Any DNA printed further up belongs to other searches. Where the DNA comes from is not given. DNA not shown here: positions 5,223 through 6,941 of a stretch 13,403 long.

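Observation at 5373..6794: Eukaryote-type gastric/lysosomal acid lipase family hydrolase fused to an Ig-like domain and exported as a lipoprotein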

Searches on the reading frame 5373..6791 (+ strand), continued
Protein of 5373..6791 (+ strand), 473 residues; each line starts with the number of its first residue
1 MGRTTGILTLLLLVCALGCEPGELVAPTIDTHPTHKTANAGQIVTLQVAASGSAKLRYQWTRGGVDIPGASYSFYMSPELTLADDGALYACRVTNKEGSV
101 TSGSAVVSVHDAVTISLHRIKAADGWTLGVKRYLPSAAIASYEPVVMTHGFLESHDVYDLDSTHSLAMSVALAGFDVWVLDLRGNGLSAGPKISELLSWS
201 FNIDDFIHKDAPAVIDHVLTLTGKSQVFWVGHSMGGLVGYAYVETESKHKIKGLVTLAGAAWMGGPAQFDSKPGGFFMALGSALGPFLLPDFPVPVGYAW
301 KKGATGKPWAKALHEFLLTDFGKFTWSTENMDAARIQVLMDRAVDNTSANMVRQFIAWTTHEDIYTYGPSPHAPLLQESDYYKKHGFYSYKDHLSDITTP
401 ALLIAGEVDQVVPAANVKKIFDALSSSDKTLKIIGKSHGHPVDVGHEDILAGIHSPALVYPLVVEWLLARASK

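Call 48: search_protein_families(library=pfam, proteins=[P0010, P0016, P0024, P0027, P0028, P0029, P0037, P0041, P0108, P0186], max_evalue=0.0001)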
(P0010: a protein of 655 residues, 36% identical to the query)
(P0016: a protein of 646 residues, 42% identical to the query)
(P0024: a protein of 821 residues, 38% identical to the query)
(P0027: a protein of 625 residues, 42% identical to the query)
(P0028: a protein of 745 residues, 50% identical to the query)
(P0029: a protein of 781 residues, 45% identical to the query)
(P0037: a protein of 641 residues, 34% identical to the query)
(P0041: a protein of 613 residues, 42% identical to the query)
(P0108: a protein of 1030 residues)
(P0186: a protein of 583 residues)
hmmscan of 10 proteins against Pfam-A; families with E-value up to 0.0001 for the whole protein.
P0010 (655 aa): 7 families
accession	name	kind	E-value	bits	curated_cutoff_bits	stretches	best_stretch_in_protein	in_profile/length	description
PF13927.12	Ig_3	-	3.4e-40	136.8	30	4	309-377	2-78/78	Immunoglobulin domain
PF07679.22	I-set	-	4.8e-38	129.5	23.7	4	309-384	1-84/90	Immunoglobulin I-set domain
PF07603.17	Lcl_C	-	2.7e-24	86.2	34.9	1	506-655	2-117/117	Lcl C-terminal domain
PF13895.12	Ig_2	-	1.6e-23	83.1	27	2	225-305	4-79/79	Immunoglobulin domain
PF00047.31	ig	-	1.7e-07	31.9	21.8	0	145-211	3-79/81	Immunoglobulin domain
PF07686.23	V-set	-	3.5e-07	30.8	26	0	227-263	1-40/109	Immunoglobulin V-set domain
PF21160.3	PrkC-like_PASTA-like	-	9.2e-06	26.4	27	0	284-334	17-64/74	Serine/threonine protein kinase-like, C-terminal PASTA-like domain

P0016 (646 aa): 10 families
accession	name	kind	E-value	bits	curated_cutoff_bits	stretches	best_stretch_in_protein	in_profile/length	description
PF01436.27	NHL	-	8e-37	123.9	20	3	455-479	1-25/28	NHL repeat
PF25021.1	TEN_NHL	-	5.8e-24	85.2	27.1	1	451-497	137-181/357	Teneurin NHL domain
PF13927.12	Ig_3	-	1.3e-22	80.5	30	3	230-289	2-70/78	Immunoglobulin domain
PF07679.22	I-set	-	1.3e-18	67.3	23.7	2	230-312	1-90/90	Immunoglobulin I-set domain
PF13895.12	Ig_2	-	1.3e-15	57.8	27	1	231-312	3-79/79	Immunoglobulin domain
PF08450.18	SGL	-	8.3e-12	45.7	26.3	0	512-600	135-218/246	SMP-30/Gluconolactonase/LRE-like region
PF06739.17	SBBP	-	2.7e-11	43.7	20.5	0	401-414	15-28/38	Beta-propeller repeat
PF24684.1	Vgb_lyase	-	1.7e-09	37.4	50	0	457-600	98-215/290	Virginiamycin B lyase family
PF22701.2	Mala_s_1-like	-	7.1e-05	23.1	27.5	0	404-472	93-146/195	Mal s 1 allergenic protein-like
PF06977.17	SdiA-regulated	-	9.9e-05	22.1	21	0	520-583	182-240/249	SdiA-regulated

P0024 (821 aa): 5 families
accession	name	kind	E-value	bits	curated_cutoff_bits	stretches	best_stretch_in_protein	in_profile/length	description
PF13927.12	Ig_3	-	1.4e-30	106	30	3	386-453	2-78/78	Immunoglobulin domain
PF07679.22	I-set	-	1.3e-22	80.1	23.7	1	386-466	1-89/90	Immunoglobulin I-set domain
PF13895.12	Ig_2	-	6.2e-11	42.8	27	0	669-750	1-78/79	Immunoglobulin domain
PF03372.29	Exo_endo_phos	-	3.2e-07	30.8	24.5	1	57-233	25-203/225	Endonuclease/Exonuclease/phosphatase family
PF07686.23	V-set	-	3.1e-06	27.8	26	0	344-382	70-108/109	Immunoglobulin V-set domain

P0027 (625 aa): 5 families
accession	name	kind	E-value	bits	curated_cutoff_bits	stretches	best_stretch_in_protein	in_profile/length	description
PF13927.12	Ig_3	-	2.8e-08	34.6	30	1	34-101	2-77/78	Immunoglobulin domain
PF07679.22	I-set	-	5.1e-06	26.9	23.7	1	34-116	1-90/90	Immunoglobulin I-set domain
PF13360.13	PQQ_2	-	2e-05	24.8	27.6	0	187-280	34-96/233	Outer membrane protein assembly factor BamB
PF13895.12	Ig_2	-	5.5e-05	23.8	27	0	33-116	1-79/79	Immunoglobulin domain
PF13570.13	Beta-prop_ACSF4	-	8.7e-05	22.5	133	0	494-562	174-242/329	Beta-alanine-activating enzyme, beta-propeller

P0028 (745 aa): 5 families
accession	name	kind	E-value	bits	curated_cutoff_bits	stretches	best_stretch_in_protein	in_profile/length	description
PF14870.12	PSII_BNR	-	2.2e-37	129.4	27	3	490-618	9-140/303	Photosynthesis system II assembly factor YCF48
PF02012.26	BNR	-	4e-21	71.9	27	0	229-239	2-12/12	BNR/Asp-box repeat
PF15902.12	Sortilin-Vps10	-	4.6e-18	65.7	33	0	227-289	3-67/446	Sortilin, neurotensin receptor 3,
PF13088.12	BNR_2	-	2.6e-06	27.4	31.4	0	274-493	47-251/277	BNR repeat-like domain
PF13927.12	Ig_3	-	3.8e-05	24.5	30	1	54-122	2-78/78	Immunoglobulin domain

P0029 (781 aa): 4 families
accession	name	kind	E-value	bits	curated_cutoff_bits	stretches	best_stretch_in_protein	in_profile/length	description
PF07995.17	GSDH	-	2.6e-58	198.3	25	1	1-312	7-324/332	Glucose / Sorbosone dehydrogenase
PF13927.12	Ig_3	-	2.9e-07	31.3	30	1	328-380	2-63/78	Immunoglobulin domain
PF13895.12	Ig_2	-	1.2e-05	25.9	27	1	328-409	2-79/79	Immunoglobulin domain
PF07679.22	I-set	-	3.6e-05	24.2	23.7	0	328-404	1-86/90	Immunoglobulin I-set domain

P0037 (641 aa): 2 families
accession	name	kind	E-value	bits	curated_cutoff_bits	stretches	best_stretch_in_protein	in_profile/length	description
PF22124.2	Glyco_hydro_95_cat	-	1.9e-13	50.6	27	1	20-238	76-290/408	Glycosyl hydrolase family 95 catalytic domain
PF21307.2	Glyco_hydro_95_C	-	2.4e-08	34.8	27.6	1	365-463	1-94/94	Glycoside hydrolase family 95, C-terminal domain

P0041 (613 aa): 3 families
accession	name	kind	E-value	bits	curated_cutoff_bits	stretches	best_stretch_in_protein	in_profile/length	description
PF03572.23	Peptidase_S41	-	1.4e-13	51.2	24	1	50-222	3-165/165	Peptidase family S41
PF13927.12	Ig_3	-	1.2e-08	35.8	30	1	250-317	1-78/78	Immunoglobulin domain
PF07679.22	I-set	-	8.9e-06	26.1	23.7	1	251-324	1-84/90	Immunoglobulin I-set domain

P0108 (1030 aa): 8 families
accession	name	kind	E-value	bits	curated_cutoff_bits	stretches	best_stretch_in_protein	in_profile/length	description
PF00082.27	Peptidase_S8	-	3.3e-33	115.7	21.8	1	56-314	2-271/288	Subtilase family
PF00561.26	Abhydrolase_1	-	2e-24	87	25.8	1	719-963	2-218/245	alpha/beta hydrolase fold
PF12146.15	Hydrolase_4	-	2.7e-21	76.4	27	1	720-840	7-113/239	Serine aminopeptidase, S33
PF12697.13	Abhydrolase_6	-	6.9e-15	56.7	26.3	1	720-962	1-184/217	Alpha/beta hydrolase family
PF18911.6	PKD_4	-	7.6e-15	55.2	27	2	534-619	1-78/85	PKD domain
PF00801.26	PKD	-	5.7e-12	45.9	23.5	1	546-620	10-76/80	PKD domain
PF22352.2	K319L-like_PKD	-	2.3e-09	37.5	27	1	554-618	15-77/84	K319L-like, PKD domain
PF17963.7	Big_9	-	2.9e-06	28.5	23.6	1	534-618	1-83/89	Bacterial Ig domain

P0186 (583 aa): 3 families
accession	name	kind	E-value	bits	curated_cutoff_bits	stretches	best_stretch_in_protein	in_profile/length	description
PF00561.26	Abhydrolase_1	-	1.3e-26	94.2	25.8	1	287-536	2-226/245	alpha/beta hydrolase fold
PF12146.15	Hydrolase_4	-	3.9e-22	79.1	27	1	288-408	7-116/239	Serine aminopeptidase, S33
PF12697.13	Abhydrolase_6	-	2.4e-14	55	26.3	1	288-525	1-182/217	Alpha/beta hydrolase family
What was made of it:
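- Closest known: Phage and bacterial I-set Ig-like repeats. Same: Found as an accessory module on exported enzymes (call 48).
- Another family member carries subtilase plus PKD in front of the same hydrolase (call 48).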

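Call 57: search_protein_families(library=pfam, proteins=[P0005, P0043, P0011, P0012], max_evalue=0.01)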
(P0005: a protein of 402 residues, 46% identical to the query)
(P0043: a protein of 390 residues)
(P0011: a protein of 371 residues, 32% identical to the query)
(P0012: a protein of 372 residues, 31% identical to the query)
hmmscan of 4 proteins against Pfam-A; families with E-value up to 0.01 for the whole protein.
P0005 (402 aa): 11 families
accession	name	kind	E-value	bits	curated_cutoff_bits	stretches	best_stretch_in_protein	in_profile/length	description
PF12146.15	Hydrolase_4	-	1.8e-25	90.1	27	2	72-203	4-123/239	Serine aminopeptidase, S33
PF00561.26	Abhydrolase_1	-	9.2e-20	71.8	25.8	1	74-348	2-219/245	alpha/beta hydrolase fold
PF12697.13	Abhydrolase_6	-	8.2e-10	40.1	26.3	1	75-342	1-180/217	Alpha/beta hydrolase family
PF04083.22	Abhydro_lipase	-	7.4e-08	32.3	27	1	40-84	7-55/63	Partial alpha/beta-hydrolase lipase region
PF12695.13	Abhydrolase_5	-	0.0012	19.1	27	0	152-188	54-88/164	Alpha/beta hydrolase family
PF00326.27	Peptidase_S9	-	0.0013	18.7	22.6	0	98-176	8-85/213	Prolyl oligopeptidase family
PF12740.14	PETase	-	0.0015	18.5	28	0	320-383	161-224/263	PET hydrolase-like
PF02230.22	Abhydrolase_2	-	0.0036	17.6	23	0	153-192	103-141/217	Phospholipase/Carboxylesterase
PF20408.4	Abhydrolase_11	-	0.0039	17.4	27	0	145-187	68-105/193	Alpha/beta hydrolase domain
PF07819.20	PGAP1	-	0.0055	16.9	24.3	0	152-199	88-137/233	PGAP1-like alpha/beta domain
PF03959.19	FSH1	-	0.0076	16.4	21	0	320-353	154-186/211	Serine hydrolase (FSH1)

P0043 (390 aa): 8 families
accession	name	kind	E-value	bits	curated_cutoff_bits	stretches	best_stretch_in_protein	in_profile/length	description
PF12146.15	Hydrolase_4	-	1.4e-25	90.4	27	2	62-190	6-126/239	Serine aminopeptidase, S33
PF00561.26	Abhydrolase_1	-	2.9e-25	89.8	25.8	1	62-343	2-225/245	alpha/beta hydrolase fold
PF12697.13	Abhydrolase_6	-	4.9e-09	37.6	26.3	1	63-290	1-149/217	Alpha/beta hydrolase family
PF04083.22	Abhydro_lipase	-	0.00027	20.8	27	1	27-72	6-55/63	Partial alpha/beta-hydrolase lipase region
PF12695.13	Abhydrolase_5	-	0.0013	18.9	27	1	139-177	53-89/164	Alpha/beta hydrolase family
PF12740.14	PETase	-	0.007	16.2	28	0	311-371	164-224/263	PET hydrolase-like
PF20408.4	Abhydrolase_11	-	0.0074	16.5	27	0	140-175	73-105/193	Alpha/beta hydrolase domain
PF10230.15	LIDHydrolase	-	0.0094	16.1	27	0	106-199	44-141/262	Lipid-droplet associated hydrolase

P0011 (371 aa): 8 families
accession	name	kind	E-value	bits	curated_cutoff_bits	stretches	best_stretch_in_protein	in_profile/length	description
PF00561.26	Abhydrolase_1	-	6.9e-17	62.4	25.8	1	65-303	2-214/245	alpha/beta hydrolase fold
PF12146.15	Hydrolase_4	-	7.2e-15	55.4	27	1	66-321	7-224/239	Serine aminopeptidase, S33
PF12697.13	Abhydrolase_6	-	2e-13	51.9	26.3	1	66-317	1-191/217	Alpha/beta hydrolase family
PF04083.22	Abhydro_lipase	-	0.00022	21.2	27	1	37-74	13-54/63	Partial alpha/beta-hydrolase lipase region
PF02450.21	LCAT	-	0.0019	18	21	1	115-173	92-148/392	Lecithin:cholesterol acyltransferase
PF07819.20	PGAP1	-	0.0045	17.2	24.3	1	142-185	86-131/233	PGAP1-like alpha/beta domain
PF05990.18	DUF900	-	0.0045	16.9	20.5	1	109-166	58-113/232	Alpha/beta hydrolase of unknown function (DUF900)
PF02089.21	Palm_thioest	-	0.0087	16.2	26.8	0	65-182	1-109/254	Palmitoyl protein thioesterase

P0012 (372 aa): 3 families
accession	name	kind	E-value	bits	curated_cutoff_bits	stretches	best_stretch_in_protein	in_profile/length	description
PF00561.26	Abhydrolase_1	-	5.4e-20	72.5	25.8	1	64-188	2-109/245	alpha/beta hydrolase fold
PF12146.15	Hydrolase_4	-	6.2e-17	62.1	27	1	66-315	8-227/239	Serine aminopeptidase, S33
PF07819.20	PGAP1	-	0.0045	17.2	24.3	1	142-186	88-134/233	PGAP1-like alpha/beta domain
